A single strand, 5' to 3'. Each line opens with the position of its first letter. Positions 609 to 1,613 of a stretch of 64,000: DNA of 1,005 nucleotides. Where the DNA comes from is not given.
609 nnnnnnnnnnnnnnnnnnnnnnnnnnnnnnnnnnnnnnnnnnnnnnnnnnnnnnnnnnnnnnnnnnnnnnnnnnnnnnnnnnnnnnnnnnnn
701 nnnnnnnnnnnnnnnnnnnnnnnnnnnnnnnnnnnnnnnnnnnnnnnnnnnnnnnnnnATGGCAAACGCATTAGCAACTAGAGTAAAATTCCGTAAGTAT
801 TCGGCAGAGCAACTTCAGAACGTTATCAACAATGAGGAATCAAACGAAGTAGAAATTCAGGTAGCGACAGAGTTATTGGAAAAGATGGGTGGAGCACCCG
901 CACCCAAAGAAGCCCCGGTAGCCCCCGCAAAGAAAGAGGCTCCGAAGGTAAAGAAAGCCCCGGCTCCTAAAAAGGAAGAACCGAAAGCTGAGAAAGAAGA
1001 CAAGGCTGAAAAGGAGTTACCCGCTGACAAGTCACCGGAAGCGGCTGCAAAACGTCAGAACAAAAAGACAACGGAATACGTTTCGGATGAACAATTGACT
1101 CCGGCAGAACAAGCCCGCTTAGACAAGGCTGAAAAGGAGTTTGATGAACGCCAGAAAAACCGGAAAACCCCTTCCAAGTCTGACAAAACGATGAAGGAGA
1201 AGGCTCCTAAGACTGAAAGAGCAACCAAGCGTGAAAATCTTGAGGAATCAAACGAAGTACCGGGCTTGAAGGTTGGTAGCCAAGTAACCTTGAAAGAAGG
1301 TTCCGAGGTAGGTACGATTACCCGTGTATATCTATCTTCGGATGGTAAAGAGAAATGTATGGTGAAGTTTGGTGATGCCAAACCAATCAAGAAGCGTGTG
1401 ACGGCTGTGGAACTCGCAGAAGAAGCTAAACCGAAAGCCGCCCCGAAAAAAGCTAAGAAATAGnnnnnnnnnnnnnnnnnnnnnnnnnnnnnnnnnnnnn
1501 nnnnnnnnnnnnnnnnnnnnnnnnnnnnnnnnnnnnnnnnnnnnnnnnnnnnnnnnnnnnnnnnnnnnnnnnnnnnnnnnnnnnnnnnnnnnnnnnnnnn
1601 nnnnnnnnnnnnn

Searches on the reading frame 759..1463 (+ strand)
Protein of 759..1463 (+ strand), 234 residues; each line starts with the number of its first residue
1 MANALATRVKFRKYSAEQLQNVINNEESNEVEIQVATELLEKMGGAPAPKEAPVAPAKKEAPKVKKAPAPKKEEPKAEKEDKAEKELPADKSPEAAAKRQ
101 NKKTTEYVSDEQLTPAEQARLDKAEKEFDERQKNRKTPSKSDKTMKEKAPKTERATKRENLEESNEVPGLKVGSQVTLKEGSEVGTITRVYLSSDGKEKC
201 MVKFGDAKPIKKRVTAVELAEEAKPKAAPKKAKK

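Call 37: search_protein_families(library=phrogs, proteins=[window:759-1463:+], max_evalue=0.0001)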
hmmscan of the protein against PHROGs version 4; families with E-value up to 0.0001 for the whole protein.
window:759-1463:+ (234 aa): 0 families

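Call 44: find_encoding_contigs(protein=window:759-1463:+, flank=10000, max_places=4)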
Protein window:759-1463:+ (234 aa): 12 contigs read that carry it; 4 places shown.
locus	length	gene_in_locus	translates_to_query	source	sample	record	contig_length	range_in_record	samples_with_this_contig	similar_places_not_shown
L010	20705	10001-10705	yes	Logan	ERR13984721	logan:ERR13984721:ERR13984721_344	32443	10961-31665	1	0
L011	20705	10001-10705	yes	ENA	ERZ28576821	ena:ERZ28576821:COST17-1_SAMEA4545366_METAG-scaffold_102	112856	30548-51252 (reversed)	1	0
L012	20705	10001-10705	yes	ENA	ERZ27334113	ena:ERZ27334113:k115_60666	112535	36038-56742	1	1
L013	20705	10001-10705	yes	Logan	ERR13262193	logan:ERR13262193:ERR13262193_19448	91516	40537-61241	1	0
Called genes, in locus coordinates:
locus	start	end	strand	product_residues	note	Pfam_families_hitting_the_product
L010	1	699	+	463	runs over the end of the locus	PF25641:Head_fiber_dimeric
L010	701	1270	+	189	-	-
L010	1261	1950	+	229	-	-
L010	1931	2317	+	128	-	-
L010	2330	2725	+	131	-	-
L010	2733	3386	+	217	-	PF00929:RNase_T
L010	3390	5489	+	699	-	PF05203:Hom_end_hint, PF17289:Terminase_6C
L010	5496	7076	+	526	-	PF03796:DnaB_C (weak)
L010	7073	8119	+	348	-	-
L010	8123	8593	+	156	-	-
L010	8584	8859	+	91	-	PF00692:dUTPase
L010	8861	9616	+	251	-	PF13392:HNH_3 (weak)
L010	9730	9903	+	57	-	PF00692:dUTPase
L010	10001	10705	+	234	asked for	-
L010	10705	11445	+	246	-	PF18747:HMUD2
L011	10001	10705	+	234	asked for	-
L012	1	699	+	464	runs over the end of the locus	PF25641:Head_fiber_dimeric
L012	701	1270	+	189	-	-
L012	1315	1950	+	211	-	-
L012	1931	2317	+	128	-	-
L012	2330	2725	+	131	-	-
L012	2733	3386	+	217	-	PF00929:RNase_T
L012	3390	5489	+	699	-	PF05203:Hom_end_hint, PF17289:Terminase_6C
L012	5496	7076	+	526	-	PF03796:DnaB_C (weak)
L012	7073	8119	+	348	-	-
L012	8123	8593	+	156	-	-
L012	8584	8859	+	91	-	PF00692:dUTPase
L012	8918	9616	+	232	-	PF13392:HNH_3 (weak)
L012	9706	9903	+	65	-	PF00692:dUTPase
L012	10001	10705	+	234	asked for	-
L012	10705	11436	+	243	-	PF18747:HMUD2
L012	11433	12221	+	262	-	PF01541:GIY-YIG (weak), PF07460:NUMOD3 (weak)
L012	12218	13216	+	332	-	PF18723:HMUDK_hel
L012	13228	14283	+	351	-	PF00303:Thymidylat_synt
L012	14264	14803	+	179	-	PF12917:YfbR-like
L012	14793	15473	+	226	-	-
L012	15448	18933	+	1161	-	PF02811:PHP, PF07733:DNA_pol3_alpha, PF17657:DNA_pol3_finger, PF14579:HHH_6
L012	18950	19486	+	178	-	-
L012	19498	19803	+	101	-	-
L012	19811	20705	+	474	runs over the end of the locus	-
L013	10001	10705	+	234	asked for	-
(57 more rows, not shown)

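Call 61: search_protein_families(library=pfam, alignment_id=A3, max_evalue=0.001)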
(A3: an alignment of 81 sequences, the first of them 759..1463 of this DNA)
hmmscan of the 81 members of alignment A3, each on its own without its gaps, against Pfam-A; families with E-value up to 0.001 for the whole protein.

A. member 1, window:759-1463:+ (234 aa): 0 families

B. families by the number of members that match (of 81 scanned): 20 families
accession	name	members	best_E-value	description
PF18723.6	HMUDK_hel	1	1.2e-79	5-hmdU DNA kinase, helical domain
PF09674.15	DUF2400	1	1.9e-62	Protein of unknown function (DUF2400)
PF18747.7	HMUD2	1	1.9e-24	5-hmdU DNA kinase 2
PF08645.17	PNK3P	1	8.2e-22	Polynucleotide kinase 3 phosphatase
PF00216.26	Bac_DNA_binding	1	3.4e-21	Bacterial DNA-binding protein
PF00210.30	Ferritin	1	1.1e-20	Ferritin-like domain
PF14902.11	DUF4494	1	1.6e-16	Domain of unknown function (DUF4494)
PF21825.2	crAss001_48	1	1.9e-15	crAss001_48 related protein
PF08281.18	Sigma70_r4_2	1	7.5e-11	Sigma-70, region 4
PF01832.25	Glucosaminidase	1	1.8e-10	Mannosyl-glycoprotein endo-beta-N-acetylglucosaminidase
PF04542.20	Sigma70_r2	1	1.9e-10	Sigma-70 region 2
PF13004.13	BACON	1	2.6e-08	Putative binding domain, N-terminal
PF04545.22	Sigma70_r4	1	1.1e-06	Sigma-70, region 4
PF13242.12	Hydrolase_like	1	3.7e-06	HAD-hyrolase-like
PF10979.13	DUF2786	1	1.7e-05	Protein of unknown function (DUF2786)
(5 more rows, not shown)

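Call 99: search_protein_families(library=phrogs, proteins=[L012:5496-7076:+, L012:7073-8119:+, L012:8123-8593:+, L012:2733-3386:+, L012:3390-5489:+], max_evalue=0.001)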
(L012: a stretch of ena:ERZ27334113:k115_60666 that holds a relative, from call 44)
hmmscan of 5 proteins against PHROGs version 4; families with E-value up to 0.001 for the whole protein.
L012:5496-7076:+ (526 aa): 4 families
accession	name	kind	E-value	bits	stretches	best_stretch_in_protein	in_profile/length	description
phrog_19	-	DNA, RNA and nucleotide metabolism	2e-38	133.7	1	65-475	214-603/621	DnaB-like replicative helicase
phrog_243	-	DNA, RNA and nucleotide metabolism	1.5e-06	28.4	1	183-371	22-193/273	DnaB-like replicative helicase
phrog_239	-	DNA, RNA and nucleotide metabolism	1.9e-06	28.1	1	119-511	294-652/801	DNA primase/helicase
phrog_2666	-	head and packaging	0.00036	20.3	1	131-271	258-391/555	terminase large subunit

L012:7073-8119:+ (348 aa): 1 family
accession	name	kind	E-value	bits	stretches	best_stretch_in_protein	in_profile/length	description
phrog_47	-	DNA, RNA and nucleotide metabolism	2.1e-18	67.3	1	24-340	48-340/947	DNA primase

L012:8123-8593:+ (156 aa): 0 families

L012:2733-3386:+ (217 aa): 2 families
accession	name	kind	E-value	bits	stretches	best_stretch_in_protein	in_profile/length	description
phrog_192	-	DNA, RNA and nucleotide metabolism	3.6e-24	86.8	1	11-193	111-274/397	DNA polymerase exonuclease subunit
phrog_14632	-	DNA, RNA and nucleotide metabolism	1.1e-05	25.3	1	40-190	108-243/380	DNA polymerase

L012:3390-5489:+ (699 aa): 6 families
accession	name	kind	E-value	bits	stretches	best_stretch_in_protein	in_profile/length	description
phrog_38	-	head and packaging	3e-46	159.4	1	280-690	324-706/760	terminase large subunit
phrog_5573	-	head and packaging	2e-13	51.4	1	435-639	9-195/250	terminase large subunit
phrog_34449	-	unknown function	1.7e-11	45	1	124-290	55-227/241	-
phrog_31692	-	head and packaging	2.4e-10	40.9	1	466-680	84-297/328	terminase large subunit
phrog_5653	-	head and packaging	7.4e-05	23.5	0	520-679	30-172/199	terminase large subunit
phrog_5909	-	head and packaging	0.00076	19.7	0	472-638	57-218/285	terminase large subunit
